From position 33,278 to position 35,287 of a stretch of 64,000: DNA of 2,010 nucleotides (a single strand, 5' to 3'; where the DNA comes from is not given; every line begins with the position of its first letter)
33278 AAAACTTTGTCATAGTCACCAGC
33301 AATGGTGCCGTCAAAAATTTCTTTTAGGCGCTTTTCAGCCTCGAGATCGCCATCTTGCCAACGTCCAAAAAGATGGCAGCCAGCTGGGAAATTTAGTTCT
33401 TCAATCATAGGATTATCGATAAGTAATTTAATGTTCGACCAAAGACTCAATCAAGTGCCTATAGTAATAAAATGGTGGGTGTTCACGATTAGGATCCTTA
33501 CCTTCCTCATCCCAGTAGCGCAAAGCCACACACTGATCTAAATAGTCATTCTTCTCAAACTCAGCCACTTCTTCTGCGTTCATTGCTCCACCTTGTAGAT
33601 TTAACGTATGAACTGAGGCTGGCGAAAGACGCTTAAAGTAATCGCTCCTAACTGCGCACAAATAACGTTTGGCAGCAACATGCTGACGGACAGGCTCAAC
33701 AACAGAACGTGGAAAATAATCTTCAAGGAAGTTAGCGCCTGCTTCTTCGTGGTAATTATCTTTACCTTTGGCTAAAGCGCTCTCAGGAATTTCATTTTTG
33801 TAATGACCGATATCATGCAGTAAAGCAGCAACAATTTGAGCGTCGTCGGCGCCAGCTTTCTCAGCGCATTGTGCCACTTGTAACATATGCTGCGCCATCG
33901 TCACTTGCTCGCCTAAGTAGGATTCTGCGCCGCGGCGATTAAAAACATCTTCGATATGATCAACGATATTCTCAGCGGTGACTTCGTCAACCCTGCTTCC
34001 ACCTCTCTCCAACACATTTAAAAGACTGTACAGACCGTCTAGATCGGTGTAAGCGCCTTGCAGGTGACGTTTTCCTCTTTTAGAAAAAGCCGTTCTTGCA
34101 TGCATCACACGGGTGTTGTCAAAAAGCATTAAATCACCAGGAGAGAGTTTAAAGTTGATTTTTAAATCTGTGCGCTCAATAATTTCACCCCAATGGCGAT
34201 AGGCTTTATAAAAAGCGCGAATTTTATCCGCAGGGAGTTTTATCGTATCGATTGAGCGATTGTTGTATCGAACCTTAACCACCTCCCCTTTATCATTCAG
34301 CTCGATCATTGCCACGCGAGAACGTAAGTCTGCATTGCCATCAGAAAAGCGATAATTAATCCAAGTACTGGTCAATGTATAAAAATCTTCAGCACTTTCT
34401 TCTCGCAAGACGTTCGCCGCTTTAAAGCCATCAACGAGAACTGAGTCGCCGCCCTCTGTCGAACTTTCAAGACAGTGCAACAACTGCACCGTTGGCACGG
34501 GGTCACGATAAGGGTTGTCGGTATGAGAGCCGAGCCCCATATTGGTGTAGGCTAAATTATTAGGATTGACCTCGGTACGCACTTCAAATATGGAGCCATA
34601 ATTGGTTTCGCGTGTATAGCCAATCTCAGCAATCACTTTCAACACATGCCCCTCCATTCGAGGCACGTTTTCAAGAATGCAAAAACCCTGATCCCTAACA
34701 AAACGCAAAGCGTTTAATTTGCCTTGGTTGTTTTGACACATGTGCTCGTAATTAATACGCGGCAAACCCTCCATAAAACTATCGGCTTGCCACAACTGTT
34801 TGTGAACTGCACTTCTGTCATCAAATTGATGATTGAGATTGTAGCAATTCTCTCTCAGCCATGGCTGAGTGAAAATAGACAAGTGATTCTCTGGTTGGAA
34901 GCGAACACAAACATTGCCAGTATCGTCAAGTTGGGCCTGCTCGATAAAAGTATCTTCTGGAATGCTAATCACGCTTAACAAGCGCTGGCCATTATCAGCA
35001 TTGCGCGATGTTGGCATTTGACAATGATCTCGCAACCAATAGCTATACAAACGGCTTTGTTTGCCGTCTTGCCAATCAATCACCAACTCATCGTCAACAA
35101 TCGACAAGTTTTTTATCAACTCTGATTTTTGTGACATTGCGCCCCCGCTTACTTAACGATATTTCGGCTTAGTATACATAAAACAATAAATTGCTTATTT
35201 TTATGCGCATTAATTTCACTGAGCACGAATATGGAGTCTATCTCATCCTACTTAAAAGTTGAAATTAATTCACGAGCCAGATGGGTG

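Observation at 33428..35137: Single-polypeptide fusion of a TmpA/BBOX-like 2OG dioxygenase and a PhnZ/TmpB-like HD diiron oxygenase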

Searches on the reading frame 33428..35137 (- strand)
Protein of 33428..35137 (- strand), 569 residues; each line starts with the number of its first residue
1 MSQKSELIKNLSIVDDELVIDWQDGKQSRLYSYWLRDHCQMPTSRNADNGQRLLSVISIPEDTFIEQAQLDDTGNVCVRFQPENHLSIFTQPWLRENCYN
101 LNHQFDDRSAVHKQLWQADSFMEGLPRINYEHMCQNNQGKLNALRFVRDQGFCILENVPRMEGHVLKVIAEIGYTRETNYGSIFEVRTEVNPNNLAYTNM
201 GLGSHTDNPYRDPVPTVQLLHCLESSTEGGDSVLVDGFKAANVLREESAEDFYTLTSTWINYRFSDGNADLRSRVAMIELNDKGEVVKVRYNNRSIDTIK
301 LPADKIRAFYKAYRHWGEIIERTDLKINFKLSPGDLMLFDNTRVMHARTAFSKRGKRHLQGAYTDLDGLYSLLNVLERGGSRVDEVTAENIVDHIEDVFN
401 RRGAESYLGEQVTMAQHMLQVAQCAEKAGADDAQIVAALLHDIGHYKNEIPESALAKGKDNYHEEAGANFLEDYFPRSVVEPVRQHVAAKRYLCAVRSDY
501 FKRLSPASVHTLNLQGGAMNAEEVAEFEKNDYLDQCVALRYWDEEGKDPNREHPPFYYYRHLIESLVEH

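Call 3: search_protein_families(library=pfam, proteins=[window:33428-35137:-], max_evalue=0.1)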
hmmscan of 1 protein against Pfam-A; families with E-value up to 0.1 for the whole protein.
window:33428-35137:- (569 aa): 4 families
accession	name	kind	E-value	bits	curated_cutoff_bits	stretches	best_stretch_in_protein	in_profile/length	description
PF02668.22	TauD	-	9.2e-42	144.2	27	1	145-363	32-267/267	Taurine catabolism dioxygenase TauD, TfdA family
PF06155.17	GBBH-like_N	-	3e-09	37.9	22.8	1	15-95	7-85/85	Gamma-butyrobetaine hydroxylase-like, N-terminal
PF01966.28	HD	-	2.4e-08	34.7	22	1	415-486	2-85/116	HD domain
PF13328.12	HD_4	-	0.00054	20.2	27.2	1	407-447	13-53/156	HD domain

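Call 4: search_protein_families(library=ncbifam, proteins=[window:33428-35137:-], max_evalue=0.1)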
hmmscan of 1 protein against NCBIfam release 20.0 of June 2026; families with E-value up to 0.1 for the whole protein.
window:33428-35137:- (569 aa): 10 families
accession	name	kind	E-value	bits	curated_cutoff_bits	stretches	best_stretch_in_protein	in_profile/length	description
TIGR02409.1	carnitine_bodg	equivalog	4.1e-145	483.4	414.75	1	18-377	2-365/366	gamma-butyrobetaine dioxygenase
NF049936.1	TriMthamethphnDioxTmpA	equivalog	4.3e-129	430.5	400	1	19-378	3-363/366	2-trimethylaminoethylphosphonate dioxygenase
NF049941.1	HyMthAminphonOxyTmpB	equivalog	5.6e-77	257.8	300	1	386-568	2-184/188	(R)-1-hydroxy-2-trimethylaminoethylphosphonate oxygenase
TIGR02410.1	carnitine_TMLD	equivalog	1.3e-63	215.7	268.3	1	34-371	6-355/362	trimethyllysine dioxygenase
TIGR03276.1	Phn-HD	hypoth_equivalog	9.5e-59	197.9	214.6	1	390-566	2-178/179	phosphonate degradation HD-domain oxygenase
NF052439.1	HMPDioxPhnZ1GIM8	equivalog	4.2e-45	153.7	300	1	385-568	16-199/199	hydroxymethylphosphonate dioxygenase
TIGR00277.1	HDIG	domain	1.1e-06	28.5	27.6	1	415-488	6-83/84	HDIG domain-containing metalloprotein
NF043003.1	ClavSyn_CS1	equivalog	3.3e-06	26.8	450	1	200-355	127-276/312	clavaminate synthase Cs1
NF045815.1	Neo-PentlctneFsynPtlD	equivalog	0.0036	16.6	550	0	327-361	249-283/301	neopentalenolactone/pentalenolactone F synthase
NF041363.1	GntD_guanitoxin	equivalog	0.0088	15.3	345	1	318-353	272-308/341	guanitoxin biosynthesis L-enduracididine beta-hydroxylase GntD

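Call 5: search_solved_structures(query=window:33428-35137:-, max_evalue=0.01, show_alignments=3)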
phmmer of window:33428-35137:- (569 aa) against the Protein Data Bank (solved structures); distinct sequences matched with E-value up to 0.01: 13.
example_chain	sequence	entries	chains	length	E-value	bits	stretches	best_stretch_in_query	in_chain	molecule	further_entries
6npb_A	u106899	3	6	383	2.7e-95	323.4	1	18-377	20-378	TmpA, 2-trimethylaminoethylphosphonate hydroxylase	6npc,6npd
6npa_A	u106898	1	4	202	4.4e-58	200.6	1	383-568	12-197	TmpB, (R)-1-hydroxy-2-trimethylaminoethylphosphonate oxygenase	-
4bg1_A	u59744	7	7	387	3.7e-52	181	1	19-378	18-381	GAMMA-BUTYROBETAINE DIOXYGENASE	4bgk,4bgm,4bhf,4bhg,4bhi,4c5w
3ms5_A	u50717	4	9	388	3.7e-52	181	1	19-378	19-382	Gamma-butyrobetaine dioxygenase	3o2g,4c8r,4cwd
3n6w_A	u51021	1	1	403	4.2e-52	180.8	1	19-378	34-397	Gamma-butyrobetaine dioxygenase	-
9j0j_A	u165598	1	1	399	1.8e-31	112.7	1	18-364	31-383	Fe/2OG-dependent oxygenase DfmD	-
4mlm_A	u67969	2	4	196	3.8e-30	108.4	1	405-565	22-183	Predicted HD phosphohydrolase PhnZ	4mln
4n6w_A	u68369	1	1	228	3.8e-30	108.3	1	400-565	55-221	Predicted HD phosphohydrolase PhnZ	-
4n71_A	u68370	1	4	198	3.9e-30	108.3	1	405-565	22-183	Predicted HD phosphohydrolase PhnZ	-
7tcl_X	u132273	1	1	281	4.6e-06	28.8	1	179-363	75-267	TauD/TfdA family dioxygenase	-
3eat_X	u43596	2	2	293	0.00025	23.1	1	178-363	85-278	Pyoverdine biosynthesis protein PvcB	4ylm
5eqn_A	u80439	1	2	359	0.00062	21.8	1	198-354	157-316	FrbJ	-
7n7v_A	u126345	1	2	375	0.0043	19.1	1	176-354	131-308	Predicted hydroxylase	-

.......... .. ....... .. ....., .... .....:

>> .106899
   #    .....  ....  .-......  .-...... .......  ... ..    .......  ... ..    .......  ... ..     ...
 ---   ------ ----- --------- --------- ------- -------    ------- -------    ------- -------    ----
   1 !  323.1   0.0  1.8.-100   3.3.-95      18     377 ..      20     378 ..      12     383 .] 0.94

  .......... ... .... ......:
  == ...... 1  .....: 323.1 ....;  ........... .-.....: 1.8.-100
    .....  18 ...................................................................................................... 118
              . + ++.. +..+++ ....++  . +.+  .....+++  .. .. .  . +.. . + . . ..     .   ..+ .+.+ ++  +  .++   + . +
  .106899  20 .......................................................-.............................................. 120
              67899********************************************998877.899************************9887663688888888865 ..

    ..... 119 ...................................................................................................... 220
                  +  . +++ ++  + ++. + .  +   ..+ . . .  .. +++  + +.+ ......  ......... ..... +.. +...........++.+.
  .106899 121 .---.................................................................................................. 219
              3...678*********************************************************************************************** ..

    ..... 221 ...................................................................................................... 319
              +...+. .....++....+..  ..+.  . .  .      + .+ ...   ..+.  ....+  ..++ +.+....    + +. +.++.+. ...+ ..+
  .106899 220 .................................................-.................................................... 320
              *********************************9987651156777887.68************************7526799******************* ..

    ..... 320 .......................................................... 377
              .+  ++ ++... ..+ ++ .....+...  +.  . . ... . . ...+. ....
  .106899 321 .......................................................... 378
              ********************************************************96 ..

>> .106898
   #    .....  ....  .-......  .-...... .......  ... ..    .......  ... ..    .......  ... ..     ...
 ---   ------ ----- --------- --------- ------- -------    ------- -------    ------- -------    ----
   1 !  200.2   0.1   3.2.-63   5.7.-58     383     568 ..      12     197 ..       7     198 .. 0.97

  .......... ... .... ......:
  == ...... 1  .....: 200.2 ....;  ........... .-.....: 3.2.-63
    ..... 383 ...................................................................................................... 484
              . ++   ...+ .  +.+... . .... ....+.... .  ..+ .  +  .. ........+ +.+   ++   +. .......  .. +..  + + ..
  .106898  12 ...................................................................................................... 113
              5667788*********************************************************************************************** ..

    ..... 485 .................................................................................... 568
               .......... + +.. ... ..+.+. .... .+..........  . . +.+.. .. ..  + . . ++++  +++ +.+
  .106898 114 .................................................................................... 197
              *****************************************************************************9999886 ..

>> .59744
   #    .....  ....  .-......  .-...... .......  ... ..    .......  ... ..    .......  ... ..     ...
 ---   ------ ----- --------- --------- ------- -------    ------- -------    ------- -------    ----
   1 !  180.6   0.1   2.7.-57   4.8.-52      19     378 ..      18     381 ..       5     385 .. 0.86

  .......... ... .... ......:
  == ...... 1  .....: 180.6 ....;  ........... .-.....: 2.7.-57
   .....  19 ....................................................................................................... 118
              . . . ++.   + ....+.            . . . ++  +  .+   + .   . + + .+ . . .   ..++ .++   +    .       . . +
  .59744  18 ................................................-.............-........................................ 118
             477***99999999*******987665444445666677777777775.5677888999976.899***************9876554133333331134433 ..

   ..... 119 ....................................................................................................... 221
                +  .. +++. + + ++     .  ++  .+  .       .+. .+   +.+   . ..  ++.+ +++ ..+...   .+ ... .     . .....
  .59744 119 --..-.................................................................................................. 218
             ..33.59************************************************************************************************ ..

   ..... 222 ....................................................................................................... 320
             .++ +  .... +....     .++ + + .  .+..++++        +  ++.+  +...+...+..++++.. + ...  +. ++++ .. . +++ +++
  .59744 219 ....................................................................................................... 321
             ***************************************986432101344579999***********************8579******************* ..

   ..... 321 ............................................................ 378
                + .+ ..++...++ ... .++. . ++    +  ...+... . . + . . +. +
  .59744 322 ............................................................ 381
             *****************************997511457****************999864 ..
